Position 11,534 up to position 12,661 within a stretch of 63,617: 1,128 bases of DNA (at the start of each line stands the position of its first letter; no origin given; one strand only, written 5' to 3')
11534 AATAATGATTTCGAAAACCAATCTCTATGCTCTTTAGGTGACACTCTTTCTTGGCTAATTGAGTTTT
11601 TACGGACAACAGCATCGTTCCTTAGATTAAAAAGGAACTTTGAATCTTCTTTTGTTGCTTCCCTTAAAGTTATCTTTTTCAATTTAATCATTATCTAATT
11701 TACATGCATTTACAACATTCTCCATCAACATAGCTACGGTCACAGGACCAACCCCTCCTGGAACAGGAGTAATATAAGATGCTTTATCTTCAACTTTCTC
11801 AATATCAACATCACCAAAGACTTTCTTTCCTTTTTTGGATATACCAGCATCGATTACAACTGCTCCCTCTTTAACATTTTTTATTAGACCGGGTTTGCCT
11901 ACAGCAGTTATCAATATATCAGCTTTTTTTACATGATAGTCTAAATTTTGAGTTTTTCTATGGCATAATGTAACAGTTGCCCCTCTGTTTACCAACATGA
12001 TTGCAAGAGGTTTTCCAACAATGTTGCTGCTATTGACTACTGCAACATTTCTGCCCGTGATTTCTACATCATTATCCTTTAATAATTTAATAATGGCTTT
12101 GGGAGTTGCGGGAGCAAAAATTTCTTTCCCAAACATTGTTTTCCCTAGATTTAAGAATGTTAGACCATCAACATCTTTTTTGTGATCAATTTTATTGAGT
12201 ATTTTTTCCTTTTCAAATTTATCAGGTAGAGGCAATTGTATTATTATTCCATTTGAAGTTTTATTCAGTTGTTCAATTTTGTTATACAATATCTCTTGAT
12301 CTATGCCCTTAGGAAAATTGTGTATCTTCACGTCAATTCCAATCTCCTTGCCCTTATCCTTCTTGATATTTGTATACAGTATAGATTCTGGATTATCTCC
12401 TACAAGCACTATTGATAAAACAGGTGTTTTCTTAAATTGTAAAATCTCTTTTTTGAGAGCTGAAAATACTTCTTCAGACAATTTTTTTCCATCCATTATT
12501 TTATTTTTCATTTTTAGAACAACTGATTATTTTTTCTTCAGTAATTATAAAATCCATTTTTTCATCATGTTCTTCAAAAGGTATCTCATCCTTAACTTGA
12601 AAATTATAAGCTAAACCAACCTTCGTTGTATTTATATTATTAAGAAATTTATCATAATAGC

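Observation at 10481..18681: Folate one-carbon module (formyltransferase core, 5-formyl-THF cyclo-ligase, FolD) embedded in a pseudaminic-acid-type sugar operon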

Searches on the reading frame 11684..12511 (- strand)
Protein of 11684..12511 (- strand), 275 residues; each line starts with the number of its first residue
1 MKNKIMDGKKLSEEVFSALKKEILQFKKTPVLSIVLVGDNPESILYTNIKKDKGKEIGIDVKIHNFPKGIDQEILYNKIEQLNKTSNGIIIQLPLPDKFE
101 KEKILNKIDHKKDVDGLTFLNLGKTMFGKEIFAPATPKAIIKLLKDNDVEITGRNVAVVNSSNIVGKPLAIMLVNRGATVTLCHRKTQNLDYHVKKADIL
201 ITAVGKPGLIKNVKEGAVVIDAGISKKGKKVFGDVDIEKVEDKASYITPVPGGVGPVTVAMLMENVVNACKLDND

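Call 3: search_protein_families(library=pfam, proteins=[window:11684-12511:-], max_evalue=0.01)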
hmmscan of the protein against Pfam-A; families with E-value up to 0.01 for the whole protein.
window:11684-12511:- (275 aa): 3 families
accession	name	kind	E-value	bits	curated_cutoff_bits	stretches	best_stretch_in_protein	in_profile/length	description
PF02882.25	THF_DHG_CYH_C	-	4e-60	202.2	27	1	120-271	3-157/160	Tetrahydrofolate dehydrogenase/cyclohydrolase, NAD(P)-binding domain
PF00763.28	THF_DHG_CYH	-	1.3e-27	96.7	32.8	1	6-115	1-115/115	Tetrahydrofolate dehydrogenase/cyclohydrolase, catalytic domain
PF01262.27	AlaDh_PNT_C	-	0.0063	16.4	23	0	177-225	72-131/214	Alanine dehydrogenase/PNT, C-terminal domain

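Call 4: search_protein_families(library=ncbifam, proteins=[window:11684-12511:-], max_evalue=0.01)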
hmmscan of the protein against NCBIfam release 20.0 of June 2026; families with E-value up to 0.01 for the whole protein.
window:11684-12511:- (275 aa): 33 families (the best 25 are shown)
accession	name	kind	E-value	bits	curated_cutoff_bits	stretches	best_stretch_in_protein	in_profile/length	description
NF008058.0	PRK10792.1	equivalog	1.8e-82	276.5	355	1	1-271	1-280/285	bifunctional methylenetetrahydrofolate dehydrogenase/methenyltetrahydrofolate cyclohydrolase FolD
NF010773.0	PRK14176.1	equivalog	4.1e-82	275.8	437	1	2-271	7-284/287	bifunctional 5,10-methylene-tetrahydrofolate dehydrogenase/ 5,10-methylene-tetrahydrofolate cyclohydrolase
NF010787.0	PRK14191.1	equivalog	1.1e-81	274.1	423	1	4-271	2-278/285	bifunctional methylenetetrahydrofolate dehydrogenase/methenyltetrahydrofolate cyclohydrolase FolD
NF010780.0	PRK14183.1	equivalog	6.4e-81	271.7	480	1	4-271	2-278/283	bifunctional 5,10-methylene-tetrahydrofolate dehydrogenase/ 5,10-methylene-tetrahydrofolate cyclohydrolase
NF010786.0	PRK14189.1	subfamily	1.9e-79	266.8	421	1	1-270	1-278/285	bifunctional methylenetetrahydrofolate dehydrogenase/methenyltetrahydrofolate cyclohydrolase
NF010770.0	PRK14173.1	equivalog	4.1e-77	259.2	411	1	1-272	1-280/287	bifunctional 5,10-methylene-tetrahydrofolate dehydrogenase/ 5,10-methylene-tetrahydrofolate cyclohydrolase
NF010783.0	PRK14186.1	equivalog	1.6e-76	257.3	333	1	4-269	3-281/297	bifunctional methylenetetrahydrofolate dehydrogenase/methenyltetrahydrofolate cyclohydrolase FolD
NF010769.0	PRK14172.1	equivalog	1.4e-75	254.1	392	1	3-269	2-276/278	bifunctional 5,10-methylene-tetrahydrofolate dehydrogenase/ 5,10-methylene-tetrahydrofolate cyclohydrolase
NF010785.0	PRK14188.1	subfamily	3.2e-75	252.8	396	1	2-271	2-287/297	bifunctional methylenetetrahydrofolate dehydrogenase/methenyltetrahydrofolate cyclohydrolase FolD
NF010775.0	PRK14178.1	equivalog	4e-75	252.6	465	1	5-272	2-273/279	bifunctional methylenetetrahydrofolate dehydrogenase/methenyltetrahydrofolate cyclohydrolase FolD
NF010776.0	PRK14179.1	equivalog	1.2e-74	251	445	1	4-271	3-279/284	bifunctional methylenetetrahydrofolate dehydrogenase/methenyltetrahydrofolate cyclohydrolase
NF010789.1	PRK14193.1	equivalog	3.5e-73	246.3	401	1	4-270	3-278/281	bifunctional methylenetetrahydrofolate dehydrogenase/methenyltetrahydrofolate cyclohydrolase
NF010781.0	PRK14184.1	equivalog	3.6e-73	246.2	438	1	4-271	2-281/286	bifunctional 5,10-methylene-tetrahydrofolate dehydrogenase/ 5,10-methylene-tetrahydrofolate cyclohydrolase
NF010766.0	PRK14169.1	equivalog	1.5e-71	241.1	450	1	5-271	4-278/283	bifunctional methylenetetrahydrofolate dehydrogenase/methenyltetrahydrofolate cyclohydrolase FolD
NF010788.0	PRK14192.1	equivalog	2.2e-71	240.4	475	1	3-271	3-279/283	bifunctional methylenetetrahydrofolate dehydrogenase/methenyltetrahydrofolate cyclohydrolase FolD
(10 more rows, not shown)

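Call 49: find_homologous_proteins(query=window:11684-12511:-, max_evalue=1e-30)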
Query window:11684-12511:- (275 aa): 7986 proteins with E <= 1e-30 among 8000 candidates; the best 120 are listed.
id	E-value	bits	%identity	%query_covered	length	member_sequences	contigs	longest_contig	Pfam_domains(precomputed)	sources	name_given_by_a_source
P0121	1.3e-170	584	100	100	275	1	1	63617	PF02882.26,PF00763.29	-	-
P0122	3.0e-93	330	61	97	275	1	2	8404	PF02882.26,PF00763.29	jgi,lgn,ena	-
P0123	2.3e-91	324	58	97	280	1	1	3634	PF02882.26,PF00763.29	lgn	-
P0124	3.2e-91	324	55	98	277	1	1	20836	PF02882.26,PF00763.29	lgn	-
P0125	4.4e-90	320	57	97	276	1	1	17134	PF02882.26,PF00763.29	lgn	-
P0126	6.4e-88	313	56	99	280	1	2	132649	PF02882.26,PF00763.29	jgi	jgi:methylenetetrahydrofolate dehydrogenase (NADP+) / methenyltetrahydrofolate cyclohydrolase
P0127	1.9e-87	311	56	99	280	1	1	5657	PF02882.26,PF00763.29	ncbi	-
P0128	1.5e-84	302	57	96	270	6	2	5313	PF02882.26,PF00763.29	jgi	-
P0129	1.9e-84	301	54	97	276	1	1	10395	PF02882.26,PF00763.29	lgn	-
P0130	3.0e-83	297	55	97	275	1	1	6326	PF02882.26,PF00763.29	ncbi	-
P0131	4.0e-82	294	50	98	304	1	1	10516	PF02882.26,PF00763.29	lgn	-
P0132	3.3e-81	291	53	97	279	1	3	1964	PF02882.26,PF00763.29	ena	-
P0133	4.3e-81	290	54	96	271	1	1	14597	PF02882.26,PF00763.29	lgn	-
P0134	7.2e-81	290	52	98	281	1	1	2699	PF02882.26,PF00763.29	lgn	-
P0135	2.7e-80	288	52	100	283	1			PF02882.26,PF00763.29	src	-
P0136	4.5e-80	287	54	99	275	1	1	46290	PF02882.26,PF00763.29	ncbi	-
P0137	6.2e-80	287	51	98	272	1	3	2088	PF02882.26,PF00763.29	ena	-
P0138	2.6e-79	285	51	97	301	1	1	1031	PF02882.26,PF00763.29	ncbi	-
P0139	6.8e-79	283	51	97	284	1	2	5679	PF02882.26,PF00763.29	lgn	-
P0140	7.1e-79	283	51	97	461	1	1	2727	PF01812.27,PF02882.26,PF00763.29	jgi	jgi:methylenetetrahydrofolate dehydrogenase (NADP+) / methenyltetrahydrofolate cyclohydrolase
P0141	7.3e-79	283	54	96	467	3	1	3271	PF01812.27,PF02882.26,PF00763.29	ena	-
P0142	2.4e-78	281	53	97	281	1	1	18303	PF02882.26,PF00763.29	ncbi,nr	ncbi:MAG: bifunctional 5,10-methylenetetrahydrofolate dehydrogenase/5,10-methenyltetrahydrofolate cy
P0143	6.5e-78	280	52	97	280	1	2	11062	PF02882.26,PF00763.29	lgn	-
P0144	6.7e-78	280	54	96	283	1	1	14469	PF02882.26,PF00763.29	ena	-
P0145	8.8e-78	280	51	99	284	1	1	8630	PF02882.26,PF00763.29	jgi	jgi:methylenetetrahydrofolate dehydrogenase (NADP+)/methenyltetrahydrofolate cyclohydrolase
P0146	9.3e-78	279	54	96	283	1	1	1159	PF02882.26,PF00763.29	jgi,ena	-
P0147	9.3e-78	279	54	96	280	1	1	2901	PF02882.26,PF00763.29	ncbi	-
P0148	1.6e-77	279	54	95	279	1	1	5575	PF02882.26,PF00763.29,PF01262.28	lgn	-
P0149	3.1e-77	278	51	96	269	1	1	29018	PF02882.26,PF00763.29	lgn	-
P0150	4.3e-77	277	54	96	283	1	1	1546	PF02882.26,PF00763.29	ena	-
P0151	1.8e-75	272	52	96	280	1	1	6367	PF02882.26,PF00763.29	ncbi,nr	ncbi:MAG: bifunctional 5,10-methylenetetrahydrofolate dehydrogenase/5,10-methenyltetrahydrofolate cy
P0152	2.6e-75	271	53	96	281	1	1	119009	PF02882.26,PF00763.29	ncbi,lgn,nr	ncbi:MAG: tetrahydrofolate dehydrogenase/cyclohydrolase catalytic domain-containing protein [Candida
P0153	2.8e-75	271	52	97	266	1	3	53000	PF02882.26,PF00763.29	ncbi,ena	-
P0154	3.3e-75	271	50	100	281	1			PF02882.26,PF00763.29,PF01262.28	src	-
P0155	5.1e-75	270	53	97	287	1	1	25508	PF02882.26,PF00763.29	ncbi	-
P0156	5.7e-75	270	50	99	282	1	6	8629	PF02882.26,PF00763.29,PF01262.28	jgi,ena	-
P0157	1.0e-74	270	50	99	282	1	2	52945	PF02882.26,PF00763.29,PF01262.28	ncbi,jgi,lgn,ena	-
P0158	1.0e-74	269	53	96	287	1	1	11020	PF02882.26,PF00763.29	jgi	-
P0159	1.3e-74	269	50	98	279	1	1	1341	PF02882.26,PF00763.29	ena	-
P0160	1.5e-74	269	50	99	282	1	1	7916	PF02882.26,PF00763.29,PF01262.28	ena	-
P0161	2.6e-74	268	49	100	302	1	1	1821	PF02882.26,PF00763.29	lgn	-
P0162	2.7e-74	268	50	98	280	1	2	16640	PF02882.26,PF00763.29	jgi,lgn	-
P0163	3.6e-74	268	49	97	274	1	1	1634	PF02882.26,PF00763.29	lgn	-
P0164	4.0e-74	268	49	97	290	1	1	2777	PF02882.26,PF00763.29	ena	-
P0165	4.6e-74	267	49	99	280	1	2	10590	PF02882.26,PF00763.29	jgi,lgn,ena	-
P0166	7.3e-74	267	50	98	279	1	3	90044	PF02882.26,PF00763.29,PF01488.27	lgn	-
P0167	8.8e-74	266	51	96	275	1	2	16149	PF02882.26,PF00763.29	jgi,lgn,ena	-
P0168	1.0e-73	266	51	98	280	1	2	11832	PF02882.26,PF00763.29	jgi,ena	-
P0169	1.3e-73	266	49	99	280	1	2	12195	PF02882.26,PF00763.29,PF01262.28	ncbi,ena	-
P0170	1.5e-73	266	50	97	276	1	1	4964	PF02882.26,PF00763.29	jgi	-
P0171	1.8e-73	265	51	96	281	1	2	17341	PF02882.26,PF00763.29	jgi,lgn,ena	-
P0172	2.0e-73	265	50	99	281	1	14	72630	PF02882.26,PF00763.29,PF01262.28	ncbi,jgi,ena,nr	ncbi:bifunctional 5,10-methylenetetrahydrofolate dehydrogenase/5,10-methenyltetrahydrofolate cyclohy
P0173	2.0e-73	265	50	99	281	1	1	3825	PF02882.26,PF00763.29,PF01262.28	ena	-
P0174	2.1e-73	265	51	96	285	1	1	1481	PF02882.26,PF00763.29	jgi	jgi:methylenetetrahydrofolate dehydrogenase (NADP+)/methenyltetrahydrofolate cyclohydrolase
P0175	2.3e-73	265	50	97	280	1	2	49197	PF02882.26,PF00763.29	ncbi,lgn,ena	-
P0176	2.5e-73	265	50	99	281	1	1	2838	PF02882.26,PF00763.29,PF01262.28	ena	-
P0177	2.6e-73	265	50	99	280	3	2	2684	PF02882.26,PF00763.29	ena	-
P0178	4.6e-73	264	48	99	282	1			PF02882.26,PF00763.29,PF01262.28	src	-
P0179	6.5e-73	264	52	93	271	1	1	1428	PF02882.26,PF00763.29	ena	-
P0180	7.4e-73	263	51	98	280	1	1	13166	PF02882.26,PF00763.29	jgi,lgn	jgi:methylenetetrahydrofolate dehydrogenase (NADP+)/methenyltetrahydrofolate cyclohydrolase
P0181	9.1e-73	263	50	99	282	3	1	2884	PF02882.26,PF00763.29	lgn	-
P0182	1.0e-72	263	47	99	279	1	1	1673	PF02882.26,PF00763.29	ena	-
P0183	1.2e-72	263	49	98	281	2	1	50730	PF02882.26,PF00763.29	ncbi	ncbi:MAG: bifunctional methylenetetrahydrofolate dehydrogenase/methenyltetrahydrofolate cyclohydrola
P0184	1.5e-72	262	51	99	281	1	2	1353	PF02882.26,PF00763.29,PF01262.28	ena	-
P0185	1.6e-72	262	51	98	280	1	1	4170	PF02882.26,PF00763.29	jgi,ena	-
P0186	1.8e-72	262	49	99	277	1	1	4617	PF02882.26,PF00763.29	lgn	-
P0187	1.9e-72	262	47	99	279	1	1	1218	PF02882.26,PF00763.29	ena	-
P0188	1.9e-72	262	50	99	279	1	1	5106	PF02882.26,PF00763.29,PF01262.28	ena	-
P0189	2.6e-72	262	47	97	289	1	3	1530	PF02882.26,PF00763.29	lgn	-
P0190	2.7e-72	262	50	97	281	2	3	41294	PF02882.26,PF00763.29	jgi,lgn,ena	-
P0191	2.7e-72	262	52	96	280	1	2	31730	PF02882.26,PF00763.29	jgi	jgi:methylenetetrahydrofolate dehydrogenase (NADP+)/methenyltetrahydrofolate cyclohydrolase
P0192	3.6e-72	261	48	99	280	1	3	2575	PF02882.26,PF00763.29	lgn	-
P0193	3.8e-72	261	49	99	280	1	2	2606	PF02882.26,PF00763.29,PF01262.28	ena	-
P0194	4.5e-72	261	51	97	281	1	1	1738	PF02882.26,PF00763.29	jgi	jgi:methylenetetrahydrofolate dehydrogenase (NADP+)/methenyltetrahydrofolate cyclohydrolase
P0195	4.5e-72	261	51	96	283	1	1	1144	PF02882.26,PF00763.29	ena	-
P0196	4.7e-72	261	50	96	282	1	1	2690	PF02882.26,PF00763.29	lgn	-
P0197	5.0e-72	261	50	97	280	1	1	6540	PF02882.26,PF00763.29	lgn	-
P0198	5.1e-72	261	49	97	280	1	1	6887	PF02882.26,PF00763.29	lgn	-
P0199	6.1e-72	260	49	98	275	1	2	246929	PF02882.26,PF00763.29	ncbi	-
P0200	6.3e-72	260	48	99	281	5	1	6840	PF02882.26,PF00763.29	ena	-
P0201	6.6e-72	260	48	97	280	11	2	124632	PF02882.26,PF00763.29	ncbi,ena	-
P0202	7.0e-72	260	50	97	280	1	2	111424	PF02882.26,PF00763.29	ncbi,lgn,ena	-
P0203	7.9e-72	260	48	98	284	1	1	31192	PF02882.26,PF00763.29,PF01262.28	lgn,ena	-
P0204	8.1e-72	260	50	96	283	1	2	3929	PF02882.26,PF00763.29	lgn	-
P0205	9.6e-72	260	51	96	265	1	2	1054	PF02882.26,PF00763.29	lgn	-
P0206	9.6e-72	260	47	99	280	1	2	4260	PF02882.26,PF00763.29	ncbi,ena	-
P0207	9.7e-72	260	48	99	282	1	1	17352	PF02882.26,PF00763.29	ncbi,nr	ncbi:bifunctional methylenetetrahydrofolate dehydrogenase/methenyltetrahydrofolate cyclohydrolase Fo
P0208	1.1e-71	260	48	97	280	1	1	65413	PF02882.26,PF00763.29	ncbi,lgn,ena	-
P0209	1.2e-71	259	50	97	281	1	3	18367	PF02882.26,PF00763.29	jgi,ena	jgi:methylenetetrahydrofolate dehydrogenase (NADP+)/methenyltetrahydrofolate cyclohydrolase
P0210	1.5e-71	259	47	97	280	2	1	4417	PF02882.26,PF00763.29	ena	-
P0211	1.6e-71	259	49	99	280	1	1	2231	PF02882.26,PF00763.29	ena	-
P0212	1.8e-71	259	48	99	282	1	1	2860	PF02882.26,PF00763.29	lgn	-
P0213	2.6e-71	258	49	99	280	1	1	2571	PF02882.26,PF00763.29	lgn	-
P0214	3.0e-71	258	48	97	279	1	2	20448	PF02882.26,PF00763.29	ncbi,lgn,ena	-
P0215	3.2e-71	258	51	96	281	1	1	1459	PF02882.26,PF00763.29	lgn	-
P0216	4.5e-71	258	49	97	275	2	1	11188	PF02882.26,PF00763.29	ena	-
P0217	4.6e-71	258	49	97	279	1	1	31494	PF02882.26,PF00763.29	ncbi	-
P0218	4.6e-71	258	47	100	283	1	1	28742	PF02882.26,PF00763.29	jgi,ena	-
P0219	5.5e-71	257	49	97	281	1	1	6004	PF02882.26,PF00763.29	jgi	-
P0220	5.8e-71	257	50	100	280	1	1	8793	PF02882.26,PF00763.29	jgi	jgi:methylenetetrahydrofolate dehydrogenase (NADP+)/methenyltetrahydrofolate cyclohydrolase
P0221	5.9e-71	257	49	99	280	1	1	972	PF02882.26,PF00763.29,PF01262.28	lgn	-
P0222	6.7e-71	257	50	97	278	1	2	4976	PF02882.26,PF00763.29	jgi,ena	-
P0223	6.7e-71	257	48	99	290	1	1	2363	PF02882.26,PF00763.29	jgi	jgi:methylenetetrahydrofolate dehydrogenase (NADP+)/methenyltetrahydrofolate cyclohydrolase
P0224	7.4e-71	257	48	99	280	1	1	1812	PF02882.26,PF00763.29,PF01262.28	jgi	jgi:methylenetetrahydrofolate dehydrogenase (NADP+)/methenyltetrahydrofolate cyclohydrolase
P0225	8.2e-71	257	48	99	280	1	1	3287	PF02882.26,PF00763.29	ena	-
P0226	8.9e-71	257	49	99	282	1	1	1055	PF02882.26,PF00763.29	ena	-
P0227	9.0e-71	257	47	100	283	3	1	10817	PF02882.26,PF00763.29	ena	-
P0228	9.4e-71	256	49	97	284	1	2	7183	PF02882.26,PF00763.29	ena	-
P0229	1.0e-70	256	49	96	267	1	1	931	PF02882.26,PF00763.29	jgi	jgi:methylenetetrahydrofolate dehydrogenase (NADP+) / methenyltetrahydrofolate cyclohydrolase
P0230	1.2e-70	256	48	98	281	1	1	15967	PF02882.26,PF00763.29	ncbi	-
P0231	1.3e-70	256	47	99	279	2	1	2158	PF02882.26,PF00763.29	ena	-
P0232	1.4e-70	256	49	99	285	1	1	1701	PF02882.26,PF00763.29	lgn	-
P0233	1.6e-70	256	49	99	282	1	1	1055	PF02882.26,PF00763.29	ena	-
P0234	1.6e-70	256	49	97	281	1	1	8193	PF02882.26,PF00763.29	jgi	jgi:methylenetetrahydrofolate dehydrogenase (NADP+)/methenyltetrahydrofolate cyclohydrolase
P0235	1.7e-70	256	49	97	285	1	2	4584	PF02882.26,PF00763.29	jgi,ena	-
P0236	1.9e-70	255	48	97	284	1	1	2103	PF02882.26,PF00763.29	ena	-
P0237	2.0e-70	255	49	96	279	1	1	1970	PF02882.26,PF00763.29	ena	-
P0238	2.0e-70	255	47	100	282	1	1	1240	PF02882.26,PF00763.29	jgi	-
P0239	2.1e-70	255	47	100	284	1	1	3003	PF02882.26,PF00763.29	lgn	-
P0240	3.0e-70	255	48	97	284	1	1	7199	PF02882.26,PF00763.29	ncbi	ncbi:bifunctional methylenetetrahydrofolate dehydrogenase/methenyltetrahydrofolate cyclohydrolase Fo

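Call 50: find_encoding_contigs(protein=P0122, flank=8000, max_places=1)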
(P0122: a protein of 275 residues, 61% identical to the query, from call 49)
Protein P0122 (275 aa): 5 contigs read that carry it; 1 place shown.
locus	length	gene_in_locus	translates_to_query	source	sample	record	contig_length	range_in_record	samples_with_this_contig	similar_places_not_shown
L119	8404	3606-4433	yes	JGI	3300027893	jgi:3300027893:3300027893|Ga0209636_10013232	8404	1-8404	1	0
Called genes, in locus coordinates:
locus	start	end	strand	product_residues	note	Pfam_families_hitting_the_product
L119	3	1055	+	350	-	?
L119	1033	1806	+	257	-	PF00551:Formyl_trans_N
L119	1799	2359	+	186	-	PF01812:5-FTHF_cyc-lig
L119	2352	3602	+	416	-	PF00464:SHMT, PF00155:Aminotran_1_2, PF01212:Beta_elim_lyase (weak)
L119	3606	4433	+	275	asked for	PF00763:THF_DHG_CYH, PF02882:THF_DHG_CYH_C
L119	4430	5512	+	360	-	PF02350:Epimerase_2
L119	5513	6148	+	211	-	PF02585:PIG-L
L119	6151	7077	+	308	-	PF01073:3Beta_HSD, PF01370:Epimerase, PF02719:Polysacc_synt_2, PF04321:RmlD_sub_bind, PF05368:NmrA (weak), PF07993:NAD_binding_4, PF13460:NAD_binding_10, PF16363:GDP_Man_Dehyd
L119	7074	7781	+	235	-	PF08889:WbqC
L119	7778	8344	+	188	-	PF25084:LbH_EIF2B, PF00132:Hexapep, PF25087:GMPPB_C (weak), PF00132:Hexapep, PF14602:Hexapep_2 (weak)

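Call 51: find_encoding_contigs(protein=P0124, flank=8000, max_places=1)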
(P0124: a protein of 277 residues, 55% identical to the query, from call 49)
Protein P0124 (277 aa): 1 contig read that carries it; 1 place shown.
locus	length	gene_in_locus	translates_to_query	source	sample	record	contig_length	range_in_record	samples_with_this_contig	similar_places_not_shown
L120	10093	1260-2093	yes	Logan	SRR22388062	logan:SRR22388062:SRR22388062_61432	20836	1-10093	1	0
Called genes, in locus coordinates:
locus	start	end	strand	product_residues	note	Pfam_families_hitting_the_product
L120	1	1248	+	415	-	?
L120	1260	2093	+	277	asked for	PF00763:THF_DHG_CYH, PF02882:THF_DHG_CYH_C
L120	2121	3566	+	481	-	PF01943:Polysacc_synt, PF13440:Polysacc_synt_3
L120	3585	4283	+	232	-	PF01209:Ubie_methyltran, PF13489:Methyltransf_23, PF13679:Methyltransf_32 (faint), PF07021:MetW, PF13847:Methyltransf_31, PF08241:Methyltransf_11, PF08242:Methyltransf_12, PF13649:Methyltransf_25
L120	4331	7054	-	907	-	PF01522:Polysacc_deac_1, PF15632:ATPgrasp_Ter, PF01451:LMWPc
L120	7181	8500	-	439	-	PF00657:Lipase_GDSL (faint), PF13472:Lipase_GDSL_2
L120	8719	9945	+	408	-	PF13439:Glyco_transf_4 (weak), PF00534:Glycos_transf_1, PF13692:Glyco_trans_1_4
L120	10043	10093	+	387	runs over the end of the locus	PF01075:Glyco_transf_9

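Call 52: find_encoding_contigs(protein=P0126, flank=8000, max_places=1)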
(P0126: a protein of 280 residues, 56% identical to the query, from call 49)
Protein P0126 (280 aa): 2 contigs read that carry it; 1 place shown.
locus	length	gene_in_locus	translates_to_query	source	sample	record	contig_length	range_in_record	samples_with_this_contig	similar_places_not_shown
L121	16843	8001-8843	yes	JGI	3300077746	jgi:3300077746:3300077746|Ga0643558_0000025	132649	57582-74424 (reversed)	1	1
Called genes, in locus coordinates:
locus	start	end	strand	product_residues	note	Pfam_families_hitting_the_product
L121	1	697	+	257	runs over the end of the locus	PF02348:CTP_transf_3, PF12804:NTP_transf_3 (weak)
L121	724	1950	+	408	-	PF01041:DegT_DnrJ_EryC1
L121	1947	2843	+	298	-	PF04055:Radical_SAM, PF13186:SPASM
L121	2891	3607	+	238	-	PF02348:CTP_transf_3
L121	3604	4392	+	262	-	PF00106:adh_short, PF01370:Epimerase (weak), PF08659:KR (weak), PF13561:adh_short_C2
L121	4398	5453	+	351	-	PF03102:NeuB, PF08666:SAF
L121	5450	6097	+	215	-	PF02585:PIG-L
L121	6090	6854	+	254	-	PF00551:Formyl_trans_N, PF02911:Formyl_trans_C (weak)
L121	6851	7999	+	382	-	PF02350:Epimerase_2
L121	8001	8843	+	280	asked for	PF00763:THF_DHG_CYH, PF02882:THF_DHG_CYH_C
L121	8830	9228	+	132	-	PF00132:Hexapep, PF14602:Hexapep_2 (weak)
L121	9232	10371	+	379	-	PF01041:DegT_DnrJ_EryC1, PF00155:Aminotran_1_2, PF01212:Beta_elim_lyase (weak)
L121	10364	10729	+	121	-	PF00571:CBS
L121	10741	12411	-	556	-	PF02350:Epimerase_2 (weak)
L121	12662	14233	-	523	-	PF02350:Epimerase_2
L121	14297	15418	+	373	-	PF04055:Radical_SAM, PF13186:SPASM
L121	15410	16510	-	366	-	PF13439:Glyco_transf_4, PF20706:GT4-conflict (weak), PF00534:Glycos_transf_1, PF13692:Glyco_trans_1_4, PF13524:Glyco_trans_1_2 (faint)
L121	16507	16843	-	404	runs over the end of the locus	PF13439:Glyco_transf_4, PF00534:Glycos_transf_1, PF13692:Glyco_trans_1_4, PF13524:Glyco_trans_1_2 (weak)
